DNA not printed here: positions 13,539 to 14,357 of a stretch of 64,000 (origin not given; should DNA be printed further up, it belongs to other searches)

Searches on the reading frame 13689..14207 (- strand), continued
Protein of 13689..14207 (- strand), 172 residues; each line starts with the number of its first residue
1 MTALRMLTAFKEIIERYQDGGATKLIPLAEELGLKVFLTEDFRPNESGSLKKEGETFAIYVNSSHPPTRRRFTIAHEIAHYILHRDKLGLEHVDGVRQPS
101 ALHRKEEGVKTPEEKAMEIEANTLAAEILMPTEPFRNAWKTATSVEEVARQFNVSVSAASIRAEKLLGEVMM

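Call 43: search_protein_families(library=pfam, proteins=[L015:4010-4942:-, L016:3836-5434:+, L017:3890-5461:-, L018:3979-4872:-, L019:3936-4250:+, L020:3863-4417:+, L021:3861-5810:-, L023:3904-5076:+, L055:4070-5803:+, L075:3408-4481:+], max_evalue=0.001)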
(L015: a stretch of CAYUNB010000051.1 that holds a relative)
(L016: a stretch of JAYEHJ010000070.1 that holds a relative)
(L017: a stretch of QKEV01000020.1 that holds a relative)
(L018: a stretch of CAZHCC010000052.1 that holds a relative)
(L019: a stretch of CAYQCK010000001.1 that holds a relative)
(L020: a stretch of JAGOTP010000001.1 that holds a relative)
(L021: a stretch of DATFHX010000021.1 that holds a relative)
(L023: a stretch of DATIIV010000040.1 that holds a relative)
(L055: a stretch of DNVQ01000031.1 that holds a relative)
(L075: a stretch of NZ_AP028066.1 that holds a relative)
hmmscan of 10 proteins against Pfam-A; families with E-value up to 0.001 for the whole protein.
L015:4010-4942:- (310 aa): 4 families
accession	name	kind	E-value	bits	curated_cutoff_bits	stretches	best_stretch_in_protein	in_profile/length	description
PF00589.27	Phage_integrase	-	3.5e-47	160.8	27.1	1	122-292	3-171/172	Phage integrase family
PF02899.23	Phage_int_SAM_1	-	6.6e-15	55.6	22.3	1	10-100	2-83/83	Phage integrase, N-terminal SAM-like domain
PF13495.12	Phage_int_SAM_4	-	4.7e-12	46.6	27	1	10-66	3-58/85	Phage integrase, N-terminal SAM-like domain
PF13102.12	Phage_int_SAM_5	-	1.5e-06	29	22.3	1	12-106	6-92/98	Phage integrase SAM-like domain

L016:3836-5434:+ (532 aa): 3 families
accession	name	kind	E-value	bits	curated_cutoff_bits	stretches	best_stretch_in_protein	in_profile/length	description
PF01676.23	Metalloenzyme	-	3.4e-68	230.3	24.3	1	11-519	3-249/252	Metalloenzyme superfamily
PF06415.18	iPGM_N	-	1.7e-67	227.5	27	1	87-305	1-215/217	BPG-independent PGAM N-terminus (iPGM_N)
PF01663.27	Phosphodiest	-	0.0003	20.9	23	0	384-459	139-220/342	Type I phosphodiesterase / nucleotide pyrophosphatase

L017:3890-5461:- (523 aa): 3 families
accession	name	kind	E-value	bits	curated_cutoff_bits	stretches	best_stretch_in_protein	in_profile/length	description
PF00239.26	Resolvase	-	9.5e-24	84.6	23.3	1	7-155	1-143/145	Resolvase, N terminal domain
PF07508.19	Recombinase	-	1.3e-08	35.5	21.1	1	184-274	3-101/102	Recombinase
PF13408.12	Zn_ribbon_recom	-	4.6e-06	27.4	25.3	1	289-324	1-33/58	Recombinase zinc beta ribbon domain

L018:3979-4872:- (297 aa): 0 families

L019:3936-4250:+ (104 aa): 0 families

L020:3863-4417:+ (184 aa): 1 family
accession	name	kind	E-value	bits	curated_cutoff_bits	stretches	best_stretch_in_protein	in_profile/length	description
PF00293.34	NUDIX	-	2.4e-17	63.6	21.1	1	36-154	4-126/134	NUDIX domain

L021:3861-5810:- (649 aa): 1 family
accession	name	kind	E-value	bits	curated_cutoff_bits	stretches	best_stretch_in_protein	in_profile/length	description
PF13385.13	Laminin_G_3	-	4.5e-28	98.8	27.6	2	17-157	2-151/151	Concanavalin A-like lectin/glucanases superfamily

L023:3904-5076:+ (390 aa): 8 families
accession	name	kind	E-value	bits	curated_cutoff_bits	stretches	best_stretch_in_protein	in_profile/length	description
PF00437.27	T2SSE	-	7.5e-51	173.3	24.9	1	43-310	13-279/370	Type II/IV secretion system protein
PF13604.12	AAA_30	-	2e-05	24.8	27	1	154-260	9-114/191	AAA domain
PF25199.1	nSTAND_NTPase5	-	5.5e-05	23.5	34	1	156-207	34-85/145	Novel STAND NTPase 5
PF13555.12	AAA_29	-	0.00012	22.1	27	1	162-184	21-43/61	P-loop containing region of AAA domain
PF13401.12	AAA_22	-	0.00013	22.7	27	1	162-199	4-40/130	AAA domain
PF13191.12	AAA_16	-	0.00018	22.5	32.6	1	162-235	24-81/167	AAA ATPase domain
PF13476.12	AAA_23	-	0.00048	21.2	27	1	160-183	16-39/201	AAA domain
PF01935.23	DUF87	-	0.00075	20.1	23.2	0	167-208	27-68/220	Helicase HerA, central domain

L055:4070-5803:+ (577 aa): 0 families

L075:3408-4481:+ (357 aa): 1 family
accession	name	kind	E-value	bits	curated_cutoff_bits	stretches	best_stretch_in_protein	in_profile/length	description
PF14350.11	Beta_protein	-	2.6e-34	119.6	27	1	6-344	1-338/342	Beta protein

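Call 47: search_solved_structures(query=A5, max_evalue=0.001)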
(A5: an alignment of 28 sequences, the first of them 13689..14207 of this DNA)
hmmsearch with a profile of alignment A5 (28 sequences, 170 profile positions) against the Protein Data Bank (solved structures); distinct sequences matched with E-value up to 0.001: 3.
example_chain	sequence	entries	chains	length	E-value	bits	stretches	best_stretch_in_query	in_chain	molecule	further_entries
7t5t_A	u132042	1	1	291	3.9e-10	42.9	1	53-161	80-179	CapP toxin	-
8slm_A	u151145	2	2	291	6.9e-08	35.6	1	50-157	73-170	Zn dependent hydrolase fused to HTH domain, IrrE ortholog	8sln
3dte_A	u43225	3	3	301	8.8e-08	35.2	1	48-157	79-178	IrrE protein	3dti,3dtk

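Call 61: search_protein_families(library=phrogs, proteins=[window:13689-14207:-], max_evalue=0.01)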
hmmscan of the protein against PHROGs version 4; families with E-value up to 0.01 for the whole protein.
window:13689-14207:- (172 aa): 7 families
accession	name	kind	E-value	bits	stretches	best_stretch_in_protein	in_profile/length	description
phrog_87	-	other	9.4e-22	78.9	1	11-166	26-164/227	metallo-protease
phrog_1914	-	unknown function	3.4e-21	77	1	44-166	67-177/222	-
phrog_2439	-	transcription regulation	1.6e-20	74.3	1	23-166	149-280/367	transcriptional regulator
phrog_1516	-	unknown function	3.9e-15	57.1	1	47-158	64-168/227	-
phrog_19315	-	unknown function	9.4e-12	45.6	1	29-167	51-180/348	-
phrog_4031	-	unknown function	4.5e-07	29.7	1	71-138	234-305/626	-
phrog_20936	-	unknown function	0.0012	20.2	1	51-94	23-65/91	-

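Call 67: find_related_loci(query=A5, collection=viral_contigs, flank=2500)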
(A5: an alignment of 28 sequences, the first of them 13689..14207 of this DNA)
Query A5 (172 aa) in viral_contigs; peptide patterns used: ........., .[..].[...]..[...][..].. (x = any residue, [..] = any of these).
600 stretches matched a pattern (row limit reached: there are more); 524 encode a relative of the query (tblastn E <= 1e-3); the best 80 are kept; 80 distinct loci.
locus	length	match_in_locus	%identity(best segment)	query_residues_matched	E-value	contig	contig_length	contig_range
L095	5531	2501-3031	40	1-172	1e-38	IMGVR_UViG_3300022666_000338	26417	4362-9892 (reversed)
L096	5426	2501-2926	39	11-162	3e-26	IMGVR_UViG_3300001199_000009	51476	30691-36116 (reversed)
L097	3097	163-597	41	12-166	1e-25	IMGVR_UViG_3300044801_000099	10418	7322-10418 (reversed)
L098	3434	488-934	37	7-162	5e-25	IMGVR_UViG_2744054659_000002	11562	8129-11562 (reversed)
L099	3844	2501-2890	43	25-162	9e-24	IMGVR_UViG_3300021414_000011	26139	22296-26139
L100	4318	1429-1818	43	25-162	1e-23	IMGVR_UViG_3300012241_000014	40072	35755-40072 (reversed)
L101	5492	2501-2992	35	4-168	4e-23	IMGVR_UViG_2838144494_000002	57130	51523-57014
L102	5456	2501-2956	38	7-166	8e-23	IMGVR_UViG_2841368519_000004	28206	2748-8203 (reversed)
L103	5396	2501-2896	37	20-162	2e-22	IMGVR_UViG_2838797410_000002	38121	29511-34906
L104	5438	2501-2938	39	13-162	9e-22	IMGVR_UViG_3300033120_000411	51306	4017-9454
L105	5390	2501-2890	40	24-162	2e-21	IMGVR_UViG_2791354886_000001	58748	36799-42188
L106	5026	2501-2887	39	28-166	2e-21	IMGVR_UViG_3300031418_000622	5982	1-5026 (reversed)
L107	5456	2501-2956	37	7-166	7e-21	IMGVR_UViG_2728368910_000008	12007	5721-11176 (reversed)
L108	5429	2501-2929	39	12-162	1e-20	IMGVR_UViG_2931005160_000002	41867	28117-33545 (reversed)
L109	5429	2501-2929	39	12-162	1e-20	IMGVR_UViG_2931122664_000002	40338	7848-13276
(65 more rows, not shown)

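Call 73: search_protein_families(library=phrogs, proteins=[L095:328-1296:+, L095:1380-1622:+, L095:1649-1864:+, L095:1881-2450:+, L095:3436-3750:+, L095:3915-4604:-, L095:4758-5252:+], max_evalue=0.001)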
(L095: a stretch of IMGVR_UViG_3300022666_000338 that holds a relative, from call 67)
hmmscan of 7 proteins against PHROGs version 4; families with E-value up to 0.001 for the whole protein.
L095:328-1296:+ (322 aa): 1 family
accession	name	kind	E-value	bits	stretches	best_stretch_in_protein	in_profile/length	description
phrog_290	-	tail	3.7e-28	100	1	1-321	11-335/411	minor tail protein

L095:1380-1622:+ (80 aa): 0 families

L095:1649-1864:+ (71 aa): 1 family
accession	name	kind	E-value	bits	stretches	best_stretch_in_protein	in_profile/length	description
phrog_21363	-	unknown function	0.00016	22.6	1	28-68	26-65/68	-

L095:1881-2450:+ (189 aa): 2 families
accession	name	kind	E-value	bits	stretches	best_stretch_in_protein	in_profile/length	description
phrog_435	-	lysis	3.3e-23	83.5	1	1-182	111-278/556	endolysin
phrog_2742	-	lysis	2.9e-05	24.6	1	60-181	52-169/318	endolysin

L095:3436-3750:+ (104 aa): 0 families

L095:3915-4604:- (229 aa): 0 families

L095:4758-5252:+ (164 aa): 0 families

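Call 82: search_dna_similar(query=window:13689-14207:-, collection=phages, mode=protein, max_evalue=0.00001, max_rows=25)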
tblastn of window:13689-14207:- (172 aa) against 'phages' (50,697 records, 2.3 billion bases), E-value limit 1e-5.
Records with a match: 27; places in all: 27; records where one place covers at least 80% of the query: 25.
Best place of each record, by identity: <60% 27.
By first word of the organism name: Clostridium 6; Clostridioides 5; Pseudoalteromonas 3; Gordonia 3; Bacteriophage 2; Peduovirus 2; Mycobacterium 2; Salmonella 1; Escherichia 1; Mammaliicoccus 1; and 1 more.
By host as written in the record: - 9; Gordonia terrae 3612 3; Clostridium botulinum type C strain C-Stockholm 2; Pseudoalteromonas elyakovii HL-AS1 2; Clostridium difficile strain CD105HE1 ribotype 076 2; Clostridioides difficile 2; uncultured Helicobacter sp. 1; Mycobacterium 1; and 5 more.
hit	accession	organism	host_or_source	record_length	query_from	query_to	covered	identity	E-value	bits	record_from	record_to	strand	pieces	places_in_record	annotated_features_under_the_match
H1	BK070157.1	Bacteriophage sp.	uncultured Helicobacter sp.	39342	3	166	95%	34.5%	8e-15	77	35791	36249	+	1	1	hypothetical protein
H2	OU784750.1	Peduovirus P2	-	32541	6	166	94%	33.9%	6e-9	59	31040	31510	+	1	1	hypothetical protein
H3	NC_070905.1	Peduovirus P2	-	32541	6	166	94%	33.9%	6e-9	59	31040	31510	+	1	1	hypothetical protein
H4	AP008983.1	Clostridium phage c-st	Clostridium botulinum type C strain ...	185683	1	166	97%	31.5%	6e-10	62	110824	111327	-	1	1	conserved hypothetical phage-related protein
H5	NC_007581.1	Clostridium phage c-st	Clostridium botulinum type C strain ...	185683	1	166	97%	31.5%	6e-10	62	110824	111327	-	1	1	metallo-protease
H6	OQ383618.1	Salmonella phage MET_P1_103_31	cattle manure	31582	6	166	94%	32.0%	5e-10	63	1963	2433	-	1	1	hypothetical protein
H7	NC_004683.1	Mycobacterium phage Che9c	Mycobacterium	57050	26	166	82%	34.3%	2e-13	72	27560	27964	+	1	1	metallo-protease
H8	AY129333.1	Mycobacterium phage Che9c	-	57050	26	166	82%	34.3%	2e-13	72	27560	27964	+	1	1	32: hypothetical protein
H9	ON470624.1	Escherichia phage vB_EcoM-705R4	Escherichia coli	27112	28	166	81%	33.6%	4e-9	60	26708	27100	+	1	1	ImmA/IrrE family metallo-endopeptidase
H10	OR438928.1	Pseudoalteromonas phage ACA1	Pseudoalteromonas elyakovii HL-AS1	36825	7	166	93%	28.7%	2e-7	55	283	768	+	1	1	antirepressor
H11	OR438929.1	Pseudoalteromonas phage ACA2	Pseudoalteromonas nigrifaciens HL-AS2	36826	7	166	93%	28.7%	2e-7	55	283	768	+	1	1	antirepressor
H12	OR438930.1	Pseudoalteromonas phage proACA1-A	Pseudoalteromonas elyakovii HL-AS1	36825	7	166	93%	28.7%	2e-7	55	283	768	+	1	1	antirepressor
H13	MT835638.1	Bacteriophage sp.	human fecal samples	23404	45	166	71%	37.4%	1e-9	62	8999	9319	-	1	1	record has no annotation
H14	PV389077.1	Mammaliicoccus phage phi31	Mammaliicoccus sciuri Dog031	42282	30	169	81%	31.8%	4e-8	57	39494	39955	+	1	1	metallo-protease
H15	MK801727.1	Gordonia phage ThankyouJordi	Gordonia terrae 3612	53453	28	166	81%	31.7%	2e-7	55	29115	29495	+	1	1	33: metalloprotease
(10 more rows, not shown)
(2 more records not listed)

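Call 83: get_annotated_region(hit=H2, flank=2500)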
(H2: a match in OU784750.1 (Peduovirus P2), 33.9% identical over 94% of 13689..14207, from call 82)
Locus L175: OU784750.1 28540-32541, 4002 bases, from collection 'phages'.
description: Escherichia virus P2 genome assembly, chromosome: 1.
organism: Peduovirus P2 (NCBI taxid 10679)
taxonomy: Viruses; Duplodnaviria; Heunggongvirae; Uroviricota; Caudoviricetes; Peduoviridae; Peduovirus
host: -; source: -; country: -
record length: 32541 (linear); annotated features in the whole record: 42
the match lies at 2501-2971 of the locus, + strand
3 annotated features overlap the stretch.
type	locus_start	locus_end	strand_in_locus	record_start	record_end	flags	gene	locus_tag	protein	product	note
CDS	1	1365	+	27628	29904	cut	-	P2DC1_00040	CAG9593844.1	hypothetical protein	label:P2DC1_00040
CDS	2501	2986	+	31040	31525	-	-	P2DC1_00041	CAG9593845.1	hypothetical protein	label:P2DC1_00041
CDS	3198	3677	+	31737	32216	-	-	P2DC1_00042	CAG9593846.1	hypothetical protein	label:P2DC1_00042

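Call 84: get_annotated_region(hit=H1, flank=2500)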
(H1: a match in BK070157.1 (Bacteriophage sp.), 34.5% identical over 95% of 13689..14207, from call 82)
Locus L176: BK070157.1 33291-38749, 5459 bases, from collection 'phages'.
description: TPA_asm: Bacteriophage sp. isolate uHspMGBC103445 prophage genomic sequence.
organism: Bacteriophage sp. (NCBI taxid 38018)
taxonomy: Viruses
host: uncultured Helicobacter sp.; source: -; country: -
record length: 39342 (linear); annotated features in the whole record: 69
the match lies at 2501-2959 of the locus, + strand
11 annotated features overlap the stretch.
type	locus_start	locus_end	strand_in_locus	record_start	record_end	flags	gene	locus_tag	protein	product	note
CDS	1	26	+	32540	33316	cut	-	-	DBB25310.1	hypothetical protein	-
CDS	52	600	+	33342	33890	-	-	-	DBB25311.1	hypothetical protein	-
CDS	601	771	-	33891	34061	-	-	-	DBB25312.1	hypothetical protein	-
CDS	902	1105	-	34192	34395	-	-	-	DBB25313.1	hypothetical protein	-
CDS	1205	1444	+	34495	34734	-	-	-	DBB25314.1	hypothetical protein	-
CDS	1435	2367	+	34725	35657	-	-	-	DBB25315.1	hypothetical protein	-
CDS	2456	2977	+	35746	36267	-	-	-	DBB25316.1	hypothetical protein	-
CDS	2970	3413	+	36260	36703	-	-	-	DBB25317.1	hypothetical protein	-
misc_feature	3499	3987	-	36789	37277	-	-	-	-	-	similar to hypothetical protein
CDS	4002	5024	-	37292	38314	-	-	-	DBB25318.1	hypothetical protein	-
CDS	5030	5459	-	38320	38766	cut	-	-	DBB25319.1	hypothetical protein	-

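Call 97: find_related_loci(query=A5, collection=metagenome_contigs, flank=2500)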
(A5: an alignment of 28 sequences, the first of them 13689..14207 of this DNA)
Query A5 (172 aa) in metagenome_contigs; peptide patterns used: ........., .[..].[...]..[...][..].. (x = any residue, [..] = any of these).
600 stretches matched a pattern (row limit reached: there are more); 536 encode a relative of the query (tblastn E <= 1e-3); the best 80 are kept; 80 distinct loci.
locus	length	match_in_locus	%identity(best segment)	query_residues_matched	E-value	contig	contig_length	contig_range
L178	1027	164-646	38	9-163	4e-29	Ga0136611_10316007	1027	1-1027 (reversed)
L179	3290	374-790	40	26-166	3e-26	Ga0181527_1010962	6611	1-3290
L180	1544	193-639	36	7-162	3e-25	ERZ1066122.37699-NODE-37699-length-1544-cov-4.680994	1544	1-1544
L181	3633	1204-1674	37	2-162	1e-24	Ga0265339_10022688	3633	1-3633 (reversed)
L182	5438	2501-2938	38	12-162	3e-24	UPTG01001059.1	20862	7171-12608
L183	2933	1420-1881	41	6-162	2e-24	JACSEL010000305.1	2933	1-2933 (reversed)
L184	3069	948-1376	37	12-162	1e-23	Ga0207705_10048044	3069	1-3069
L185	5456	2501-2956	35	5-162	1e-23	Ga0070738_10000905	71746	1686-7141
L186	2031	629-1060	38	12-162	3e-23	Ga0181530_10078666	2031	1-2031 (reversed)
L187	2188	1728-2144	38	26-166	4e-23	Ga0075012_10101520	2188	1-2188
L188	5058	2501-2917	36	26-166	3e-23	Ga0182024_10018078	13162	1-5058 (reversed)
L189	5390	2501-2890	42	25-162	2e-22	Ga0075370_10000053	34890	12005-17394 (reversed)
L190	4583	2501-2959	35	11-166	3e-22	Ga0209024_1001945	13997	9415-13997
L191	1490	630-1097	36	1-162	3e-22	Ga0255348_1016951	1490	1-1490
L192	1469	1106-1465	38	11-137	3e-22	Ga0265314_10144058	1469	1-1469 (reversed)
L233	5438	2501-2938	33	18-166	2e-17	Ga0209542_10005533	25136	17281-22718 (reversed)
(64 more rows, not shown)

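Call 99: find_encoding_contigs(protein=P0023, flank=3000, max_places=1)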
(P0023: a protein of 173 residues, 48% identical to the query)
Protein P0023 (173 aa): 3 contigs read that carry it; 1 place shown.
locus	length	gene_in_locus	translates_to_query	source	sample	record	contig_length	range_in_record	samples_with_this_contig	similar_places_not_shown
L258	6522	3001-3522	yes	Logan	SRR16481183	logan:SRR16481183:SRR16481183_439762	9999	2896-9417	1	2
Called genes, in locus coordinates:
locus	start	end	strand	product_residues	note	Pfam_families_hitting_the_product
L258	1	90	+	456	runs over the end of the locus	PF00753:Lactamase_B, PF23023:Anti-Pycsar_Apyc1 (weak), PF12706:Lactamase_B_2, PF16661:Lactamase_B_6 (weak), PF10996:Beta-Casp, PF07521:RMMBL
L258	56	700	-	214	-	-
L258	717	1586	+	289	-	PF00730:HhH-GPD, PF00633:HHH (weak), PF10576:EndIII_4Fe-2S (weak)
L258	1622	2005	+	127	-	PF00085:Thioredoxin (weak)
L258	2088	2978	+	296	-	-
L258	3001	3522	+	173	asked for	PF06114:Peptidase_M78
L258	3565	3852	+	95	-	-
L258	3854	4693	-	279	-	PF00009:GTP_EFTU (weak), PF00350:Dynamin_N (faint), PF01926:MMR_HSR1, PF02421:FeoB_N, PF03193:RsgA_GTPase (faint), PF04548:AIG1, PF07650:KH_2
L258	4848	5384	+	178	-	-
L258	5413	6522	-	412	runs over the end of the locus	PF05175:MTS (faint), PF05958:tRNA_U5-meth_tr, PF02475:TRM5-TYW2_MTfase (weak), PF13847:Methyltransf_31 (weak)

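Call 100: find_encoding_contigs(protein=P0013, flank=3000, max_places=1)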
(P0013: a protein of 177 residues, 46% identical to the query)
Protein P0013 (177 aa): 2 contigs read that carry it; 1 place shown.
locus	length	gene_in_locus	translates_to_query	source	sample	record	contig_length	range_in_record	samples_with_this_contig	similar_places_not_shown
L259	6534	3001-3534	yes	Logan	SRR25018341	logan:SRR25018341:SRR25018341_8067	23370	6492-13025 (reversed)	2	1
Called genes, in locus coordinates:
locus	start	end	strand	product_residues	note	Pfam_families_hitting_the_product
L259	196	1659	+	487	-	PF00270:DEAD, PF04851:ResIII, PF00271:Helicase_C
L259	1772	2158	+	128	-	-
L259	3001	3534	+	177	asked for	PF06114:Peptidase_M78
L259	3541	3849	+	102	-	-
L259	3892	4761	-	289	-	PF12762:DDE_Tnp_IS1595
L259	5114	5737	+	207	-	PF01726:LexA_DNA_bind, PF13412:HTH_24 (weak), PF00717:Peptidase_S24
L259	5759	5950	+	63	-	-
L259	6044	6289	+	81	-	-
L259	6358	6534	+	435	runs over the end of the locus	PF00817:IMS, PF11799:IMS_C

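Call 101: find_encoding_contigs(protein=P0018, flank=3000, max_places=1)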
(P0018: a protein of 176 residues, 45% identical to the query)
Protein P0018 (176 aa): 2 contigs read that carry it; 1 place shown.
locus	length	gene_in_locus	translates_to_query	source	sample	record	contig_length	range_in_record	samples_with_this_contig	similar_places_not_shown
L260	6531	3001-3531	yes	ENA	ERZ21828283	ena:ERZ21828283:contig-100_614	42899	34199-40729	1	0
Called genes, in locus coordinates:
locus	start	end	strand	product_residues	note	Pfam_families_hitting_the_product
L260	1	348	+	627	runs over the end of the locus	PF03717:PBP_dimer, PF00905:Transpeptidase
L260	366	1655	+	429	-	PF08245:Mur_ligase_M, PF02875:Mur_ligase_C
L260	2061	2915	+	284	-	PF12762:DDE_Tnp_IS1595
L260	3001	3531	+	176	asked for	PF06114:Peptidase_M78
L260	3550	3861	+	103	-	-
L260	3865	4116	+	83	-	-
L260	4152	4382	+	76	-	PF04326:SLFN_AlbA_2 (weak)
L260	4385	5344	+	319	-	-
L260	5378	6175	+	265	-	-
